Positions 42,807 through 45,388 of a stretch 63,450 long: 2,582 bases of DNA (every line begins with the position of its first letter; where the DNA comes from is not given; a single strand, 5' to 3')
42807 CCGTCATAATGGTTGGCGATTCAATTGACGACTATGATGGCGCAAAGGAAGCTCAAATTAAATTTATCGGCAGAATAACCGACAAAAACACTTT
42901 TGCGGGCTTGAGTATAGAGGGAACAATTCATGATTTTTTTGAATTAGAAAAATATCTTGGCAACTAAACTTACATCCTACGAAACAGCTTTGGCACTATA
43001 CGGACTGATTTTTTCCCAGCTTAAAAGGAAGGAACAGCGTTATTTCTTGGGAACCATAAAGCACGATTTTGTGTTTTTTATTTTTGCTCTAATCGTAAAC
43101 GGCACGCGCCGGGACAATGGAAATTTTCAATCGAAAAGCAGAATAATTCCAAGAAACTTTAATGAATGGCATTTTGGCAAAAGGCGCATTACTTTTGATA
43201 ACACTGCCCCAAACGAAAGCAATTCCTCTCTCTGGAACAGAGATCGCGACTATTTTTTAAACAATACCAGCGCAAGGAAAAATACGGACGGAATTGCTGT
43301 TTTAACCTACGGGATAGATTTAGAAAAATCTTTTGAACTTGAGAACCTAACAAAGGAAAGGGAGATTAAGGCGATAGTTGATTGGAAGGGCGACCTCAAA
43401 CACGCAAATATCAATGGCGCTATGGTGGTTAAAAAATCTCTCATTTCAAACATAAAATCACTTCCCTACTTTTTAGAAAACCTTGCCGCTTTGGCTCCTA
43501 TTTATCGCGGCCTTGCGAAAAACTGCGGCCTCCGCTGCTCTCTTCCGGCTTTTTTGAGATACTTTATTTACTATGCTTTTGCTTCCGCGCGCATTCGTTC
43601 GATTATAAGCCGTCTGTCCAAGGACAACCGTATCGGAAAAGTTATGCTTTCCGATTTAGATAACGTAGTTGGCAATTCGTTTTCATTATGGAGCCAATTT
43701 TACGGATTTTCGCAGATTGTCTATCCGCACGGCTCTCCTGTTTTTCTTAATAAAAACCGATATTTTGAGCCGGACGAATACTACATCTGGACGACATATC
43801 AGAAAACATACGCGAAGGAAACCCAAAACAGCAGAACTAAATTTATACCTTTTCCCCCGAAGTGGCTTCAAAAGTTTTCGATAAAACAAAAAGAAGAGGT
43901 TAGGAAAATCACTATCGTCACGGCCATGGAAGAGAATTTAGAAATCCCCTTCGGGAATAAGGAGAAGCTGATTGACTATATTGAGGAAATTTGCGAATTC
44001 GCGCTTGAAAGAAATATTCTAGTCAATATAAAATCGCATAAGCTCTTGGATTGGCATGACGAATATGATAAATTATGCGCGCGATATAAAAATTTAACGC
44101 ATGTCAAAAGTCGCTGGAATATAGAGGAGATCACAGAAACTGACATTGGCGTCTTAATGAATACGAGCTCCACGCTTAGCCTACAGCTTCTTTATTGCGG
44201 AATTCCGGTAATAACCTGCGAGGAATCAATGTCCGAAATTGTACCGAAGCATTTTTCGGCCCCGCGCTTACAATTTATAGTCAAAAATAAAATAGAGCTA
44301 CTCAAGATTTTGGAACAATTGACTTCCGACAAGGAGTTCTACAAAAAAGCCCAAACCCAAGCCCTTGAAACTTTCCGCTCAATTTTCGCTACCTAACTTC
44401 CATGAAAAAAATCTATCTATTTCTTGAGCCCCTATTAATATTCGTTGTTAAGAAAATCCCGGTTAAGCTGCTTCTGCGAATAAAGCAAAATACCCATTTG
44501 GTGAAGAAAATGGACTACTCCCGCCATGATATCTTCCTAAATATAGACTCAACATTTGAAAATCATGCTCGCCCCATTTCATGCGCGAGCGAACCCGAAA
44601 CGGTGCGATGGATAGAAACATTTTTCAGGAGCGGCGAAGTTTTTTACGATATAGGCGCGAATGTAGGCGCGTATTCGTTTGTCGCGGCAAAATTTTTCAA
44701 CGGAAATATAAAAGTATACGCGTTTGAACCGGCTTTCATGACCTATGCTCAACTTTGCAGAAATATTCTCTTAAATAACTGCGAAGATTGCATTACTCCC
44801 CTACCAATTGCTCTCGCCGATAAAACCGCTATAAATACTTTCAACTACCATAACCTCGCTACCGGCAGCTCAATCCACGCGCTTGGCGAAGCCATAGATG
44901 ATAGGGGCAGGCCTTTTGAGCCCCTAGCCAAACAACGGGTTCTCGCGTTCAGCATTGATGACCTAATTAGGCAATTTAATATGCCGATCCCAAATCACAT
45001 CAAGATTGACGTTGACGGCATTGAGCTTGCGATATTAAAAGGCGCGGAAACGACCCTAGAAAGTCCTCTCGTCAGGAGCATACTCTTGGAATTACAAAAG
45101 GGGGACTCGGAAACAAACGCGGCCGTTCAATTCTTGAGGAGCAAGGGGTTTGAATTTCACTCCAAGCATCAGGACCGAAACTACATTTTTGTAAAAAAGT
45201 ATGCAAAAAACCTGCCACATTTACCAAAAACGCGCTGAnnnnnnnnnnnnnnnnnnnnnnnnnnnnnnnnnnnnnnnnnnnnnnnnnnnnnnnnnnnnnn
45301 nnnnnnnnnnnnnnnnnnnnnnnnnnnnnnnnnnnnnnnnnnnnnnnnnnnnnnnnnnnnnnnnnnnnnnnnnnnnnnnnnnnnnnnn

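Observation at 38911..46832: Divergent block pairing a pyruvate aldolase with a KdsB-like CMP-transferase: candidate PEP-independent keto-deoxy sugar acid pathway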

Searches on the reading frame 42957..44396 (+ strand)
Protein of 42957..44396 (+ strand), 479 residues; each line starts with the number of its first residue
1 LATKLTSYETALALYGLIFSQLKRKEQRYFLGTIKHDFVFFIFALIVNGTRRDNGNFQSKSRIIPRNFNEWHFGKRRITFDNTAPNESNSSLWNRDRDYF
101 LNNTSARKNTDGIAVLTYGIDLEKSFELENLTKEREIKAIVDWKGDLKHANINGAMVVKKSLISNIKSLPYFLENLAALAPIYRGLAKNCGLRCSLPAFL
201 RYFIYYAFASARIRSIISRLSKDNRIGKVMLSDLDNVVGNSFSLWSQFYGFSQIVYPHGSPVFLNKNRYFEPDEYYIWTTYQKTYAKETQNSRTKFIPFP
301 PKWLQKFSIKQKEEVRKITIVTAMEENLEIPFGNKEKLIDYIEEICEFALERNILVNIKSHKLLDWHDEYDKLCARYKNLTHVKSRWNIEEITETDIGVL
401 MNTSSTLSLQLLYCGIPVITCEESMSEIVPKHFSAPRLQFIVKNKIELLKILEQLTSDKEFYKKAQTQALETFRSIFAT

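Call 3: search_protein_families(library=pfam, proteins=[window:42957-44396:+], max_evalue=0.01)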
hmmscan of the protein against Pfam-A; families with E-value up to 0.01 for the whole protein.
window:42957-44396:+ (479 aa): 0 families

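Call 4: search_protein_families(library=ncbifam, proteins=[window:42957-44396:+], max_evalue=0.01)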
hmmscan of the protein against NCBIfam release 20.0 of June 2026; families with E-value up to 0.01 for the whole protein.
window:42957-44396:+ (479 aa): 0 families

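Call 20: find_homologous_proteins(query=window:42957-44396:+, max_evalue=0.001)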
Query window:42957-44396:+ (479 aa): 19 proteins with E <= 0.001 among 8000 candidates.
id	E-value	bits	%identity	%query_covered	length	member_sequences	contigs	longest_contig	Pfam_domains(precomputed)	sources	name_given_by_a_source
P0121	0.0e+0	1088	100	100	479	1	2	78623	-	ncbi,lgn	-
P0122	1.6e-269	913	83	100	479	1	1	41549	-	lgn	-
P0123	1.3e-175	603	59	99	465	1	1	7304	-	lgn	-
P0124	2.2e-172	592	58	98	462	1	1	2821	-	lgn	-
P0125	3.3e-162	559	57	99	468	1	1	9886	-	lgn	-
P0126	3.5e-161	555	55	99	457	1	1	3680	-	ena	-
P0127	3.1e-159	549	55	98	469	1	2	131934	-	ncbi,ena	-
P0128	4.3e-159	548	56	98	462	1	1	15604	-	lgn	-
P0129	6.3e-158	545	54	98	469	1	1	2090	-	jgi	-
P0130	2.4e-144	500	49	99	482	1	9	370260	-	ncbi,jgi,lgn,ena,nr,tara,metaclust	ncbi:MAG: hypothetical protein CMI54_01350 [Parcubacteria group bacterium]|nr:hypothetical protein [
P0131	1.6e-135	471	50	99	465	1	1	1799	-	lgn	-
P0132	6.7e-135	469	47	99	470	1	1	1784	-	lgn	-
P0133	6.9e-135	469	48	97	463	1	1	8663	-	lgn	-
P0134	9.5e-134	465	47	99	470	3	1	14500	-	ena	-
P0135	1.7e-133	464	47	99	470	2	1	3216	-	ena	-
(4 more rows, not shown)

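Call 26: list_cluster_members(proteins=[P0121, P0127, P0130])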
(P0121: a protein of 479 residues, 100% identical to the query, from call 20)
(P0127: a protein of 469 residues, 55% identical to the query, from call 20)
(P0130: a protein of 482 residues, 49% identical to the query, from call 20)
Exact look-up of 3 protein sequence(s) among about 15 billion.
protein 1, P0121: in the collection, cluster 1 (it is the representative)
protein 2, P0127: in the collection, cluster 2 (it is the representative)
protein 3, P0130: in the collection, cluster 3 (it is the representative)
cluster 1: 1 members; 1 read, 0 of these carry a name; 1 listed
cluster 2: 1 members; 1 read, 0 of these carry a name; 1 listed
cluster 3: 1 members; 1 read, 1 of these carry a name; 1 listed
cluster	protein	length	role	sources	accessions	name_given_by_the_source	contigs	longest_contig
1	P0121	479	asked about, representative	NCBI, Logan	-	-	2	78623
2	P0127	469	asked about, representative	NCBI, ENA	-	-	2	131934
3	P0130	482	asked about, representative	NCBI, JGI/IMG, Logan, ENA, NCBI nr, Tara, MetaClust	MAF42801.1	MAG: hypothetical protein CMI54_01350 [Parcubacteria group bacterium] | hypothetical protein [Parcubacteria group bacterium] | strand:+ start:7091 stop:8539 length:1449 start_codon:yes stop_codon:yes ...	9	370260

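Call 37: predict_structure(alignment_id=A1)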
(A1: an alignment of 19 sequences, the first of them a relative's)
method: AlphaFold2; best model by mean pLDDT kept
length: 479 residues; sequences in the alignment: 19
mean_pLDDT: 82.8   pTM: 0.83
mean pLDDT of the five models: 82.8, 82.7, 82.4, 79.9, 77.9
residues with pLDDT >= 90: 201; 70-90: 199; 50-70: 54; < 50: 25
segments of 3 or more residues with pLDDT < 50: 50-63, 82-85, 327-329
pLDDT, mean of each block of 10 residues (from residue 1): 81 93 95 90 75 38 50 57 54 87 87 79 74 90 81 85 82 96 92 85 91 93 94 83 93 82 71 84 74 80 71 92 60 82 97 95 77 96 84 93 82 93 84 82 96 97 96 80
secondary structure, 60 per line:
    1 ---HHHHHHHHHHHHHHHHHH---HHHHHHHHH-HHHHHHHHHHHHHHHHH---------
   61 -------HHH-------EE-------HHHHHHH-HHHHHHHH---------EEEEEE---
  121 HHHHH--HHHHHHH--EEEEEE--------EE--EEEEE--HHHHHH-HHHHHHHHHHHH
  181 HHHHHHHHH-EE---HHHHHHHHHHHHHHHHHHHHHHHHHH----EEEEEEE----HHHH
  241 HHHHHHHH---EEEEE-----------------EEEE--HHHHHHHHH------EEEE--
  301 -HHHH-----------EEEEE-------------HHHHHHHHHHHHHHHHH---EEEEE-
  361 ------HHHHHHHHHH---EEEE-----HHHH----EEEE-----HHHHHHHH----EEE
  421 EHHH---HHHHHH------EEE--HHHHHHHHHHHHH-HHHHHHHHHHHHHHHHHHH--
elements in order: H4-21 H25-33 H35-51 H87-93 H95-102 E112-117 H121-125 H128-134 E137-142 E155-159 H162-167 H169-189 H196-221 E226-232 H237-248 E252-256 E274-277 H280-288 E295-298 H302-305 E317-321 H335-351 E355-359 H367-376 E380-383 H389-392 E397-400 H406-413 E418-421 H428-433 E440-442 H445-457 H459-477

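Call 41: fold_search(model_id=the predicted structure, library=pdb)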
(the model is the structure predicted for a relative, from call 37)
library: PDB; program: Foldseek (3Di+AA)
matches with E <= 10: 1473; with E <= 0.001: 212
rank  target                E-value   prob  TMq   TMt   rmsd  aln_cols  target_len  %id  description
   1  6eji_A                4.5e-09  1.00  0.45  0.58   6.6       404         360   13  Structure of a glycosyltransferase (released 2018-02-07)
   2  7y4i_A                8.3e-09  1.00  0.34  0.23  13.9       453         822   10  Crystal structure of SPINDLY in complex with GDP (released 2022-12-07)
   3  2jjm_A                1.6e-08  1.00  0.41  0.52   7.9       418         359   11  Crystal Structure of a family GT4 glycosyltransferase from Bacillus anthracis ORF BA1558. (released 2008-08-05)
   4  7qsg_A                3.1e-08  1.00  0.43  0.51   8.4       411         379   11  Methylmannose polysaccharide mannosyltransferase from M. hassiacum (released 2023-01-25)
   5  3oti_A                3.6e-08  1.00  0.39  0.47   8.6       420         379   13  Crystal Structure of CalG3, Calicheamicin Glycostyltransferase, TDP and calicheamicin T0 bound form (released 2010-12-15)
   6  3d0q_A                5.7e-08  1.00  0.37  0.44   9.7       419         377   14  Crystal structure of calG3 from Micromonospora echinospora determined in space group I222 (released 2008-06-24)
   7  8h5d_B                6.7e-08  1.00  0.42  0.51   9.1       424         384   10  Crystal structure of YojK mutant in complex with UDP (released 2023-10-18)
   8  2p6p_A                6.7e-08  1.00  0.39  0.46   9.2       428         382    9  X-ray crystal structure of C-C bond-forming dTDP-D-Olivose-transferase UrdGT2 (released 2007-08-07)
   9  5n7z                  1.2e-07  1.00  0.37  0.45   8.4       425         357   10  glycosyltransferase in LPS biosynthesis (released 2018-03-14)
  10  5d01_A                1.5e-07  1.00  0.40  0.51   7.7       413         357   10  Crystal structure of BshA from B. subtilis complexed with N-acetylglucosaminyl-malate (released 2016-09-07)
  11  3d0r_B                1.6e-07  1.00  0.37  0.45   8.6       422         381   11  Crystal structure of calG3 from Micromonospora echinospora determined in space group P2(1) (released 2008-06-24)
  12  4wyi                  1.8e-07  1.00  0.38  0.50   9.5       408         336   12  The crystal structure of Arabidopsis thaliana galactolipid synthase, MGD1 (apo-form) (released 2016-02-17)
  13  5jij                  2.0e-07  1.00  0.39  0.40   9.3       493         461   11  Structure of Mycobacterium thermoresistibile trehalose-6-phosphate synthase (APO form). (released 2017-05-10)
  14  7vza_G                2.1e-07  1.00  0.41  0.52  11.9       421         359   10  The crystal structure of Non-hydrolyzing UDPGlcNAc 2-epimerase in complex with UDP (released 2022-11-16)
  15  7vlb_B                2.1e-07  1.00  0.38  0.48   8.6       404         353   10  Crystal structure of UGT109A1 from Bacillus (released 2022-10-05)
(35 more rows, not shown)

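Call 110: find_encoding_contigs(protein=P0130, flank=9000, max_places=1)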
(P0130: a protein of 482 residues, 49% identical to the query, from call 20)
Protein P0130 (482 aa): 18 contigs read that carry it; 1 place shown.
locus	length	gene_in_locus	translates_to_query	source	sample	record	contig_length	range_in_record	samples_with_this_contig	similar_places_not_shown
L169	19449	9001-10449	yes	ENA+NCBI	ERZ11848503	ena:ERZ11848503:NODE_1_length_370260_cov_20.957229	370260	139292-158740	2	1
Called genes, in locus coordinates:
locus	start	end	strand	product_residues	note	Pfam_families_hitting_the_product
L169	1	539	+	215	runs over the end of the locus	PF13489:Methyltransf_23, PF13649:Methyltransf_25, PF13847:Methyltransf_31, PF08241:Methyltransf_11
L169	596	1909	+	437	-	-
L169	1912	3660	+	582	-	-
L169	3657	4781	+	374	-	PF13439:Glyco_transf_4, PF13579:Glyco_trans_4_4 (weak), PF20706:GT4-conflict, PF00534:Glycos_transf_1, PF13692:Glyco_trans_1_4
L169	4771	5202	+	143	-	PF08241:Methyltransf_11, PF08242:Methyltransf_12 (faint), PF13649:Methyltransf_25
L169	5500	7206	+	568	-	PF02543:Carbam_trans_N, PF16861:Carbam_trans_C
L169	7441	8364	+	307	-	PF01073:3Beta_HSD, PF01370:Epimerase, PF02719:Polysacc_synt_2, PF04321:RmlD_sub_bind, PF05368:NmrA, PF07993:NAD_binding_4 (faint), PF16363:GDP_Man_Dehyd, PF13460:NAD_binding_10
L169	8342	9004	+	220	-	PF00702:Hydrolase, PF12710:HAD (weak), PF13419:HAD_2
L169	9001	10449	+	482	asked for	-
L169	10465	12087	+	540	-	-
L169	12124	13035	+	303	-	PF00389:2-Hacid_dh, PF02826:2-Hacid_dh_C, PF00670:AdoHcyase_NAD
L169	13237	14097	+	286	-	PF00892:EamA, PF03151:TPT (faint), PF06027:SLC35F, PF00892:EamA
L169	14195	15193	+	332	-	PF04055:Radical_SAM, PF13186:SPASM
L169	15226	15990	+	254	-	PF02348:CTP_transf_3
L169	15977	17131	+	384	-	PF00657:Lipase_GDSL (weak), PF13472:Lipase_GDSL_2 (faint)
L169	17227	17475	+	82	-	PF12728:HTH_17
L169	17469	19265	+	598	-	PF00664:ABC_membrane, PF02463:SMC_N (weak), PF00005:ABC_tran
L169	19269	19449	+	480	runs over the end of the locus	PF05159:Capsule_synth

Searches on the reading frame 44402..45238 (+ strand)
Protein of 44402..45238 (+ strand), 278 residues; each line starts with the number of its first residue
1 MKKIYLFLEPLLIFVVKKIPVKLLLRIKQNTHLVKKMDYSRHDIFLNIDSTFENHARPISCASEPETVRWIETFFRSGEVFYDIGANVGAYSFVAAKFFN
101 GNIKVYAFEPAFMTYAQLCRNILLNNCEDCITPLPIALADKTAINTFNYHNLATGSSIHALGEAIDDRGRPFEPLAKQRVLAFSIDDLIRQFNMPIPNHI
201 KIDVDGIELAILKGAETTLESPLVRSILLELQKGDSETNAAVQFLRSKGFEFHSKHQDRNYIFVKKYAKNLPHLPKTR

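Call 3: search_protein_families(library=pfam, proteins=[window:44402-45238:+], max_evalue=0.01)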
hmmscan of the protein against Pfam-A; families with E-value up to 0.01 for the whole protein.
window:44402-45238:+ (278 aa): 3 families
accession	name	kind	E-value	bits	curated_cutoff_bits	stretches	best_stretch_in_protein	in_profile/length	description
PF05050.19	Methyltransf_21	-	2e-16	61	22.7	1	83-252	1-173/173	Methyltransferase FkbM domain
PF02475.24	TRM5-TYW2_MTfase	-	5.2e-05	23.7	28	1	71-134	30-92/164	TRM5/TYW2 methyltransferase domain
PF05575.17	V_cholerae_RfbT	-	0.00035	20.4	27.9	1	69-163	71-164/286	Vibrio cholerae RfbT protein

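Call 4: search_protein_families(library=ncbifam, proteins=[window:44402-45238:+], max_evalue=0.01)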
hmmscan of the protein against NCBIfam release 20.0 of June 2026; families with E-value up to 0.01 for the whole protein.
window:44402-45238:+ (278 aa): 3 families
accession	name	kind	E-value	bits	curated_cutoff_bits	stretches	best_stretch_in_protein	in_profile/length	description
TIGR01444.1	fkbM_fam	subfamily_domain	1.3e-29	103.5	37.7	1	80-222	1-134/143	FkbM family methyltransferase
NF047824.1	tRNAwyosineTaw2Meth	equivalog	0.00097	18.9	350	1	74-131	90-146/245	tRNA(Phe) (4-demethylwyosine(37)-C(7)) aminocarboxypropyltransferase Taw2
NF047823.1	tRNAwyosTaw2Pyroc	equivalog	0.0089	15.5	550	0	62-137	111-183/277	tRNA(Phe) (4-demethylwyosine(37)-C(7)) aminocarboxypropyltransferase Taw2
